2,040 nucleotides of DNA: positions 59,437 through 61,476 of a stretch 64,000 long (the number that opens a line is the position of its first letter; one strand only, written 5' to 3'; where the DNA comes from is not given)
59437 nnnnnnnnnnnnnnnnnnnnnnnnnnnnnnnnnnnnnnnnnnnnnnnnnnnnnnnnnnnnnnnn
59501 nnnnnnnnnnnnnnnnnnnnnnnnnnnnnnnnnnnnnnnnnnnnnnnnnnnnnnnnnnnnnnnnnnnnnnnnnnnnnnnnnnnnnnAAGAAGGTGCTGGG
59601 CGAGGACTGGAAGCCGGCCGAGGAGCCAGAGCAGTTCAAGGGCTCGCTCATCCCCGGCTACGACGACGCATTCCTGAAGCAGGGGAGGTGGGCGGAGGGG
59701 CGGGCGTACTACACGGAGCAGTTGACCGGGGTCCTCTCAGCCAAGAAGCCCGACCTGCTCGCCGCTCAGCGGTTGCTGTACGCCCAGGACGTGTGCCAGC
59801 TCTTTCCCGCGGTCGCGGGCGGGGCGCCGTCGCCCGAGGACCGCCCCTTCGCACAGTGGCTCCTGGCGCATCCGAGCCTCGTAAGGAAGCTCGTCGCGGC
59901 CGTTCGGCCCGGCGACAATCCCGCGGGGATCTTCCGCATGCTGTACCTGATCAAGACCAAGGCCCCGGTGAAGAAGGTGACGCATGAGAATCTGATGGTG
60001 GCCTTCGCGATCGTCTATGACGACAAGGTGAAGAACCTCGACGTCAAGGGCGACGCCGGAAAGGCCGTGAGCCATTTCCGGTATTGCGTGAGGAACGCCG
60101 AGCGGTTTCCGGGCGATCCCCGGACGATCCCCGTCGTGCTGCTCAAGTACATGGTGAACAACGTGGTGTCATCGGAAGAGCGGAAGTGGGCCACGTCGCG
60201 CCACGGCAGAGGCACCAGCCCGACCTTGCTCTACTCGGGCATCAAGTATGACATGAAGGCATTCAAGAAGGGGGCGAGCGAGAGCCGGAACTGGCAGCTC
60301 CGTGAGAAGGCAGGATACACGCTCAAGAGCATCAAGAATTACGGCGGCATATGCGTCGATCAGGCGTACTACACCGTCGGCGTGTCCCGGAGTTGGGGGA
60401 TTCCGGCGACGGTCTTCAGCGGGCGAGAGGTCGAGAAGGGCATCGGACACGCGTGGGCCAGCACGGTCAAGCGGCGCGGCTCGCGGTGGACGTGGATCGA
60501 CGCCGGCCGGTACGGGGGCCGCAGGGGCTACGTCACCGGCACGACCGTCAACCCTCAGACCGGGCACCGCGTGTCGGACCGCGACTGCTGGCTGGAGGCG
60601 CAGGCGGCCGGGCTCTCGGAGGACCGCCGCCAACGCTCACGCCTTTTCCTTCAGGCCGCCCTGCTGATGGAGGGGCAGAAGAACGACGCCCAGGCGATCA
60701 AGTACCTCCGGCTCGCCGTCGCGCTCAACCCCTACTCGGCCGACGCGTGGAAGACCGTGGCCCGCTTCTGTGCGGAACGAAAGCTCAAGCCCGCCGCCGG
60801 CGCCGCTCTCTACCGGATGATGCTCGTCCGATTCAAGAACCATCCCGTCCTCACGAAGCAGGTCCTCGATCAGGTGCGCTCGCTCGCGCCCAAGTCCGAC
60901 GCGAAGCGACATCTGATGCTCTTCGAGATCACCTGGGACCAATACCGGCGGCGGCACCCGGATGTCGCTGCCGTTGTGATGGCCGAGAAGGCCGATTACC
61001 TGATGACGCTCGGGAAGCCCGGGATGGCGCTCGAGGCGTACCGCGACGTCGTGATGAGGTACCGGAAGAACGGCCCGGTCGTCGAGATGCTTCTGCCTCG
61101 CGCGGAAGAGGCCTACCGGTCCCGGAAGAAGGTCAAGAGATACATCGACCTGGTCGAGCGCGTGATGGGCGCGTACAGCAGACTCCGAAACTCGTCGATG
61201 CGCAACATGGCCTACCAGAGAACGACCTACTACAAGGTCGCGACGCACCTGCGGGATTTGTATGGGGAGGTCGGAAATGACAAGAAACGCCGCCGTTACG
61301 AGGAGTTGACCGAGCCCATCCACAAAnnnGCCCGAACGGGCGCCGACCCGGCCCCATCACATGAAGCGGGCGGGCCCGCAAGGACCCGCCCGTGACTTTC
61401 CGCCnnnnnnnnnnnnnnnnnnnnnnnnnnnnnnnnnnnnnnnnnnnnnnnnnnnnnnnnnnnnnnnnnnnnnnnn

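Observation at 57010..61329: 1440-aa predicted pseudokinase - TM - helical repeat - transglutaminase-like fusion with an internal 60-bp tandem duplication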

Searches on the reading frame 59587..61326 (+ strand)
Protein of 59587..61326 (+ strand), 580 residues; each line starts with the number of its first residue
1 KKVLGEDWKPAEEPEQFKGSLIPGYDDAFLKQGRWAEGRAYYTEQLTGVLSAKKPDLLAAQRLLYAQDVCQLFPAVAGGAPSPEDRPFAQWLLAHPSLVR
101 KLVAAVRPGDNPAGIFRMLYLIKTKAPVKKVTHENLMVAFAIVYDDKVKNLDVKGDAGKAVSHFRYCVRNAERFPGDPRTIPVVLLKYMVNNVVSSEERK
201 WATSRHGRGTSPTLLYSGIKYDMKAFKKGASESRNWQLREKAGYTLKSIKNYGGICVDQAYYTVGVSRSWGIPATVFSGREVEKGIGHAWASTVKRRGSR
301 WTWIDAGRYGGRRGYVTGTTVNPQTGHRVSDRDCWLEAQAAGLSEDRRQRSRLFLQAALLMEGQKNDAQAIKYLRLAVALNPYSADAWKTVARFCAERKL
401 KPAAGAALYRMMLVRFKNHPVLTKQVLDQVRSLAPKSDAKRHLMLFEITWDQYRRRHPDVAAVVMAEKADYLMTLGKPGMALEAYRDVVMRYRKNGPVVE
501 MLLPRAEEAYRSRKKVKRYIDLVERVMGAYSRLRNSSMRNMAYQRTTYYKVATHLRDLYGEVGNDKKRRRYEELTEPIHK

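Call 14: find_homologous_proteins(query=window:59587-61326:+, max_evalue=0.001)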
Query window:59587-61326:+ (580 aa): 18 proteins with E <= 0.001 among 8000 candidates.
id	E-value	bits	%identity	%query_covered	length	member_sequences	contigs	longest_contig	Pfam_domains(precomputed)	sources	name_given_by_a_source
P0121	9.8e-197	673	53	98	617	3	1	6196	PF13428.13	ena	-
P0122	4.6e-194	664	50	100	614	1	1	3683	PF13428.13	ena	-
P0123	2.1e-193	662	51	97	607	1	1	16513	PF13428.13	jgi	-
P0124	4.9e-193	661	52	97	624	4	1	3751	PF13428.13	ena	-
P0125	7.0e-192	657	50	100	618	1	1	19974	PF13428.13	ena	-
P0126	1.2e-188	647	49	98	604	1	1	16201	PF13428.13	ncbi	ncbi:MAG: hypothetical protein ABIF82_02160 [Planctomycetota bacterium]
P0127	3.8e-165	569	48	97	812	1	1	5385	-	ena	-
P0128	2.2e-33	134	26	82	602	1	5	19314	-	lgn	-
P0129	4.3e-17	80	27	59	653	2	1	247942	-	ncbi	-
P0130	6.3e-17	80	26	72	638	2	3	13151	PF13424.13,PF13428.13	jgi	jgi:tetratricopeptide (TPR) repeat protein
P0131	1.1e-16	79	25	68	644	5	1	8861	-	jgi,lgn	jgi:hypothetical protein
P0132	2.4e-16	78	29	59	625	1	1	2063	-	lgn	-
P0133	1.1e-14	72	26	54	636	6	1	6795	-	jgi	jgi:hypothetical protein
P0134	1.5e-13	68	27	54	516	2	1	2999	-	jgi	jgi:hypothetical protein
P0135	2.9e-12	64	26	60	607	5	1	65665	-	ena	-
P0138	5.4e-10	57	24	63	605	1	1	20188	-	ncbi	-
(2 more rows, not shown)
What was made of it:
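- Fusion: the C-terminal 580 aa matches stand-alone proteins of 604-624 aa at 49-53% identity over 97-100% of its length (call 14).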

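Call 20: find_encoding_contigs(protein=P0127, flank=6000, max_places=3)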
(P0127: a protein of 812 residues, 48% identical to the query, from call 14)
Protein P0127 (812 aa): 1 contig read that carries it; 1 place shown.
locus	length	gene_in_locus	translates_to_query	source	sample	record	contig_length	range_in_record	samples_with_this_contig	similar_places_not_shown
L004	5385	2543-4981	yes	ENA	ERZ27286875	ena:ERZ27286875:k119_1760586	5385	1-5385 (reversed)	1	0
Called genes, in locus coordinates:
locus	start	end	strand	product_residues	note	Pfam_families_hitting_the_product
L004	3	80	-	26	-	?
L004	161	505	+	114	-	PF02311:AraC_binding (weak), PF07883:Cupin_2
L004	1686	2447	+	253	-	-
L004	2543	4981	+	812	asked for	-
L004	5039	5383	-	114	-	?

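Call 21: find_encoding_contigs(protein=P0125, flank=10000, max_places=3)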
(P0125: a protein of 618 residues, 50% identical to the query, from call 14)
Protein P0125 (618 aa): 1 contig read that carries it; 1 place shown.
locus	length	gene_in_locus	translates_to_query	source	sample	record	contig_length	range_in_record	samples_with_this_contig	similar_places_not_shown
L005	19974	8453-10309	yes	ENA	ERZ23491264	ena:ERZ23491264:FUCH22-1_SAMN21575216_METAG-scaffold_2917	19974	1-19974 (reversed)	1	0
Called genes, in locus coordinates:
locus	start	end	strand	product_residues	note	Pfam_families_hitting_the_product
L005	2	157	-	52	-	?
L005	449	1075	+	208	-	-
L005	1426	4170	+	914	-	PF01326:PPDK_N, PF00391:PEP-utilizers, PF02896:PEP-utilizers_C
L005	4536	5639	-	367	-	-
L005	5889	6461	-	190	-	PF04011:LemA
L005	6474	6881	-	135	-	PF13453:Zn_ribbon_TFIIB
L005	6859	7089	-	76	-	-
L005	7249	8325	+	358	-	-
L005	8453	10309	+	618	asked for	PF13428:TPR_14 (faint)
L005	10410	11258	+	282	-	PF13485:Peptidase_MA_2 (weak), PF07607:DUF1570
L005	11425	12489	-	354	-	PF01208:URO-D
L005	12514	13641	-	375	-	PF01208:URO-D (weak)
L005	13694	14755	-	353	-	PF01208:URO-D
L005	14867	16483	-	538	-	PF06283:ThuA, PF01408:GFO_IDH_MocA, PF22725:GFO_IDH_MocA_C3, PF02894:GFO_IDH_MocA_C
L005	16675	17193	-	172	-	PF01613:Flavin_Reduct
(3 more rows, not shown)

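Call 22: find_encoding_contigs(protein=P0126, flank=10000, max_places=3)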
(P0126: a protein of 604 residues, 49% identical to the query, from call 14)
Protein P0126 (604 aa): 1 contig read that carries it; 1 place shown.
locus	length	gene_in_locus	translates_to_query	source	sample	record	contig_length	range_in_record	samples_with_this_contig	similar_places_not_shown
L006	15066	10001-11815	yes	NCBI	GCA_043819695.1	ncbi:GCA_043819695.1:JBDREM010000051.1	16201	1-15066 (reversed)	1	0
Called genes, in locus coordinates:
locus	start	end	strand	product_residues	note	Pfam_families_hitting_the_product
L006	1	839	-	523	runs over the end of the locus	PF00072:Response_reg, PF00990:GGDEF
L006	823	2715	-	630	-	PF00672:HAMP, PF02518:HATPase_c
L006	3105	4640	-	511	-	PF02321:OEP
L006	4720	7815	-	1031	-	PF00873:ACR_tran, PF03176:MMPL (faint)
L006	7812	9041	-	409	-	PF25917:BSH_RND (faint), PF25973:BSH_CzcB (faint), PF25954:Beta-barrel_RND_2, PF25990:Beta-barrel_YknX (weak)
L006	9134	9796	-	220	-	PF00440:TetR_N, PF09209:CecR_C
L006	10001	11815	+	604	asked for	PF13428:TPR_14 (faint)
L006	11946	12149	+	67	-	-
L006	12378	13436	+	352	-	PF13310:Virulence_RhuM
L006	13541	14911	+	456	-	-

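Call 31: search_protein_families(library=pfam, alignment_id=A2, max_evalue=0.01)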
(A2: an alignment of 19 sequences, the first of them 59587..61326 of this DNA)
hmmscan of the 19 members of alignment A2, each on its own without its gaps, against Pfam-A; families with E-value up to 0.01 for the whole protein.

A. member 1, window:59587-61326:+ (580 aa): 5 families
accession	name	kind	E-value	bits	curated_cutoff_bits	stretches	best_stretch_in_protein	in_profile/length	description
PF13428.12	TPR_14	-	2.3e-06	28.2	23.5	1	353-393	3-43/44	Tetratricopeptide repeat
PF01841.26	Transglut_core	-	0.00012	22.7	23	1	240-305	41-107/108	Transglutaminase-like superfamily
PF07719.23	TPR_2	-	0.00043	20.6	27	0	356-382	6-32/34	Tetratricopeptide repeat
PF13181.12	TPR_8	-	0.0056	17.2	25.7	0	355-382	5-32/34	Tetratricopeptide repeat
PF13432.12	TPR_16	-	0.0083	17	32.7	0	368-415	14-60/65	Tetratricopeptide repeat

B. families by the number of members that match (of 19 scanned): 11 families
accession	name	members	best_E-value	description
PF13428.12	TPR_14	10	1.3e-08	Tetratricopeptide repeat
PF01841.26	Transglut_core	6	0.00012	Transglutaminase-like superfamily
PF07719.23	TPR_2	4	0.00043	Tetratricopeptide repeat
PF14559.12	TPR_19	4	0.00046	Tetratricopeptide repeat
PF13432.12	TPR_16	3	0.0026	Tetratricopeptide repeat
PF13181.12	TPR_8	2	0.00042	Tetratricopeptide repeat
PF13424.12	TPR_12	1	1e-05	Tetratricopeptide repeat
PF13176.12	TPR_7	1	0.00041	Tetratricopeptide repeat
PF05843.20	Suf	1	0.0046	Suppressor of forked protein (Suf)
PF23914.1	TPR_CcmH_CycH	1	0.0049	Cytochrome c-type biogenesis protein H TPR domain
PF10602.15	RPN7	1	0.0072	26S proteasome subunit RPN7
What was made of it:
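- On TPR-like solenoid: TPR_14 scores 28.2 bits against 23.5 on the fragment (call 31).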

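Call 34: predict_structure(alignment_id=A2)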
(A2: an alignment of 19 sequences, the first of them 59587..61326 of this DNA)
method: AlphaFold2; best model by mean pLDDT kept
length: 580 residues; sequences in the alignment: 19
mean_pLDDT: 87.2   pTM: 0.85
mean pLDDT of the five models: 87.2, 85.8, 84.6, 84.5, 83.2
residues with pLDDT >= 90: 335; 70-90: 194; 50-70: 36; < 50: 15
segments of 3 or more residues with pLDDT < 50: 1-14
pLDDT, mean of each block of 10 residues (from residue 1): 35 55 84 92 95 91 94 95 93 93 92 96 84 94 91 85 93 89 94 86 88 94 84 89 94 95 95 93 86 89 84 73 92 87 90 95 92 92 87 84 79 76 68 75 87 83 91 93 96 90 94 96 94 73 83 96 96 78
secondary structure, 60 per line:
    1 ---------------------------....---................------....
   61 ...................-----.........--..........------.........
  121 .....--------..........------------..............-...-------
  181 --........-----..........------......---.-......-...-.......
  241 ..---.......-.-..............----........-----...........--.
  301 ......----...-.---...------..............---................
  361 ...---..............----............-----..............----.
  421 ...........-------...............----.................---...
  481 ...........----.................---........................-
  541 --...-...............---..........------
elements in order: H28-31 H35-50 H57-79 H85-93 H96-105 H112-125 H134-143 H156-169 H183-190 H196-205 H212-217 H223-228 H234-242 H246-252 H256-269 E274-281 E287-297 E300-306 E319-321 E328-330 H331-341 H345-363 H367-380 H385-396 H402-415 H420-431 H439-453 H458-474 H478-491 H496-512 H516-539 H547-561 H565-574
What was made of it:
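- On TPR-like solenoid: The region is all-helical from 1191 to 1439 (call 34).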

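Call 37: fold_search(model_id=the predicted structure, library=pdb)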
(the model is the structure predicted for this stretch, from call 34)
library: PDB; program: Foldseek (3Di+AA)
matches with E <= 10: 1019; with E <= 0.001: 0
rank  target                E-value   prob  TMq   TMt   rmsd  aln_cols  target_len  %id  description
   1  9qhb                  1.8e-03  1.00  0.20  0.36  10.2       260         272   14  Crystal structure of 16-repeat CTPR protein with eliminated coordination sites (released 2025-10-22)
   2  7y4i_B                1.9e-03  1.00  0.17  0.13  23.0       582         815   11  Crystal structure of SPINDLY in complex with GDP (released 2022-12-07)
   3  3sf4_C                2.0e-03  1.00  0.24  0.35   9.5       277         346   13  Crystal structure of the complex between the conserved cell polarity proteins Inscuteable and LGN (released 2011-11-23)
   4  7y4i_A                2.2e-03  0.99  0.16  0.13  24.3       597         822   10  Crystal structure of SPINDLY in complex with GDP (released 2022-12-07)
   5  9pkq_A                2.4e-03  0.77  0.12  0.14  26.3       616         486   10  Structure of the cytoplasmic domain of unliganded human Tom70, open and closed conformations (released 2026-03-18)
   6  8hmd_C                2.5e-03  0.98  0.20  0.12  18.1       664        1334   10  base module state 2 of Tetrahymena IFT-A (released 2023-06-14)
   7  8a3t_D                2.5e-03  0.96  0.17  0.18  20.1       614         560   11  S. cerevisiae APC/C-Cdh1 complex (released 2022-08-31)
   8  3sf4_A                2.9e-03  1.00  0.22  0.33  11.9       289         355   12  Crystal structure of the complex between the conserved cell polarity proteins Inscuteable and LGN (released 2011-11-23)
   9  7dhg_C                2.9e-03  0.99  0.20  0.23  23.1       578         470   10  Crystal structure of SARS-CoV-2 Orf9b complex with human TOM70 (released 2021-05-12)
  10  6hc2_S                3.4e-03  1.00  0.21  0.30  12.8       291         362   13  Crystal structure of NuMA/LGN hetero-hexamers (released 2019-05-29)
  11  6hc2_E                3.6e-03  1.00  0.22  0.32  12.1       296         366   12  Crystal structure of NuMA/LGN hetero-hexamers (released 2019-05-29)
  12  8chy                  3.7e-03  1.00  0.21  0.36   9.8       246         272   14  Crystal structure of an 8-repeat consensus TPR superhelix with Zinc. (released 2024-02-21)
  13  9pkq_B                4.1e-03  0.72  0.12  0.14  25.6       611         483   10  Structure of the cytoplasmic domain of unliganded human Tom70, open and closed conformations (released 2026-03-18)
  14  6hc2_C                4.2e-03  1.00  0.22  0.31  12.4       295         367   12  Crystal structure of NuMA/LGN hetero-hexamers (released 2019-05-29)
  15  7kdt_A                4.8e-03  0.96  0.17  0.20  23.9       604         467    9  Human Tom70 in complex with SARS CoV2 Orf9b (released 2020-10-21)
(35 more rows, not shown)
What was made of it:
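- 60580..61326 (+): TPR-like alpha-solenoid (residues 1191-1439). TPR_14 28.2 bits on the fragment (call 31); Foldseek TPR hits (call 37); all-helical model (call 34)
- On TPR-like solenoid: The whole-module Foldseek hits are TPR proteins (call 37).
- A large TPR surface is present (calls 34, 37).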
